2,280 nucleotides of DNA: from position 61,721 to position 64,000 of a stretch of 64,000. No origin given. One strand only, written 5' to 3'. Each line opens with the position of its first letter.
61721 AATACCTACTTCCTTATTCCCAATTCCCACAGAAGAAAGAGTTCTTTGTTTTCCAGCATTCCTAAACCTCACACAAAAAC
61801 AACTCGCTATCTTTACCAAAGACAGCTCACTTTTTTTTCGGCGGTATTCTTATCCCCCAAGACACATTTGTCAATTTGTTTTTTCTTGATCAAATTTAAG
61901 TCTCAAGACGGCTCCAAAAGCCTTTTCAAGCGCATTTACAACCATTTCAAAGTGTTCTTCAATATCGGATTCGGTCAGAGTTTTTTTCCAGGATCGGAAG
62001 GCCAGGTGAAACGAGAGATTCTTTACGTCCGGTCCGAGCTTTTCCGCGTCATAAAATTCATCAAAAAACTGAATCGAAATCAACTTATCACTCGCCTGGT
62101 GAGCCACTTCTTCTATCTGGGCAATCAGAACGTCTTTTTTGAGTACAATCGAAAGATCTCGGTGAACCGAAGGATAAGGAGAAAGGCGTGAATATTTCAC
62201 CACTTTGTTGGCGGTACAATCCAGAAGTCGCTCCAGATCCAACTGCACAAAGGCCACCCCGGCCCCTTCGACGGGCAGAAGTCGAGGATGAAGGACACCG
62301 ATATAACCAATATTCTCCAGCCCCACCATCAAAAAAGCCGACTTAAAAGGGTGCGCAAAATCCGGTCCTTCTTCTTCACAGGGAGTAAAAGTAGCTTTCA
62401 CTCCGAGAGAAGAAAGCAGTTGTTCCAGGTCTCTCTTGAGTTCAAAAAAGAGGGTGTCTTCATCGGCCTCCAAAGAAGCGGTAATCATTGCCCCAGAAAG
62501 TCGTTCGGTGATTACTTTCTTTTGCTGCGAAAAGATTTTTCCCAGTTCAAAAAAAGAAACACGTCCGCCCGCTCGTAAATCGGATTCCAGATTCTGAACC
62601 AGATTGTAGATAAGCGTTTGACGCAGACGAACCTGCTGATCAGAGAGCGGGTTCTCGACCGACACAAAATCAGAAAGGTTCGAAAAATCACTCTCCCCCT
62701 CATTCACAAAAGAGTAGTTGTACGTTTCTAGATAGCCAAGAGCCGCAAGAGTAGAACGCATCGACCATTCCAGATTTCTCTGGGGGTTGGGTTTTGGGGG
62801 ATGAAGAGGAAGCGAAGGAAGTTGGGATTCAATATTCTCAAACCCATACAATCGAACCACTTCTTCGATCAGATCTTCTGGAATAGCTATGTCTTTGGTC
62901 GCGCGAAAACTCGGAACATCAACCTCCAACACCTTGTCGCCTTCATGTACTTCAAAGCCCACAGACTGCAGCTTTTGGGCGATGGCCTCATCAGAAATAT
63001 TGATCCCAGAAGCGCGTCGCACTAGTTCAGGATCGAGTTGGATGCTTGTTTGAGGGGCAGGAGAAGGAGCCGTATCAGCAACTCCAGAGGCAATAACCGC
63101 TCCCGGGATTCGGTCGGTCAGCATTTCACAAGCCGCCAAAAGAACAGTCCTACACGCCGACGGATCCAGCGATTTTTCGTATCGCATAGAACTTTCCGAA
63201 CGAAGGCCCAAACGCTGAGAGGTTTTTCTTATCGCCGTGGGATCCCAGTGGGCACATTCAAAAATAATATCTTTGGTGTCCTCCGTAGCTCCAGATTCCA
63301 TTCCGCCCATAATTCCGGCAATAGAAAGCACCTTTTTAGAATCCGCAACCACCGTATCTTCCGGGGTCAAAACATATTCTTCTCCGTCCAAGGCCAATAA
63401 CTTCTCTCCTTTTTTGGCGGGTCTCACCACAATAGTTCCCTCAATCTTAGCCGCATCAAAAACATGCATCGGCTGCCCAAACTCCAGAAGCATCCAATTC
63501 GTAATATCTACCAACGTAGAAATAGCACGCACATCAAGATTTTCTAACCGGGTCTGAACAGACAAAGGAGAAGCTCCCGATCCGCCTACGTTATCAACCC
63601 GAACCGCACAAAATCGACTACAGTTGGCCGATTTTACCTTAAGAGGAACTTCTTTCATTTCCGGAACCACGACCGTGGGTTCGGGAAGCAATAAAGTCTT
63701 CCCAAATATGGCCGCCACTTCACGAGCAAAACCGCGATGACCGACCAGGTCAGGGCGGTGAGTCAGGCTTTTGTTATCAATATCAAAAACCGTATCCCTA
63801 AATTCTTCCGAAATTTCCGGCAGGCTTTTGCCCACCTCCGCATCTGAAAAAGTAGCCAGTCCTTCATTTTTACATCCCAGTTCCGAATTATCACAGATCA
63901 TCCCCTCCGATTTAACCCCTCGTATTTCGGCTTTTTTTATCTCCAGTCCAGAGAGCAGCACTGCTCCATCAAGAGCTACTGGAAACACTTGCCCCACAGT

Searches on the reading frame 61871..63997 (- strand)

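Call 53: search_protein_families(library=pfam, proteins=[window:61871-63997:-], max_evalue=0.001)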
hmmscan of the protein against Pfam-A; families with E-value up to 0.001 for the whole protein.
window:61871-63997:- (708 aa): 5 families
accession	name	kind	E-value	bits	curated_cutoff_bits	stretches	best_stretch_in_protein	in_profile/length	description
PF03483.22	B3_4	-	6.1e-60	202.2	29.3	1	126-295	2-171/174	B3/4 domain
PF17759.6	tRNA_synthFbeta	-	2.7e-35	122.2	22.4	1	389-574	1-198/214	Phenylalanyl tRNA synthetase beta chain CLM domain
PF03147.19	FDX-ACB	-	1.9e-20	73.5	31.1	1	606-699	1-94/94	Ferredoxin-fold anticodon binding domain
PF03484.21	B5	-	3.6e-18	66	28.6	1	319-386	1-67/67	tRNA synthetase B5 domain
PF01588.26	tRNA_bind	-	0.00095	19.7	27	0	20-56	57-94/96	Putative tRNA binding domain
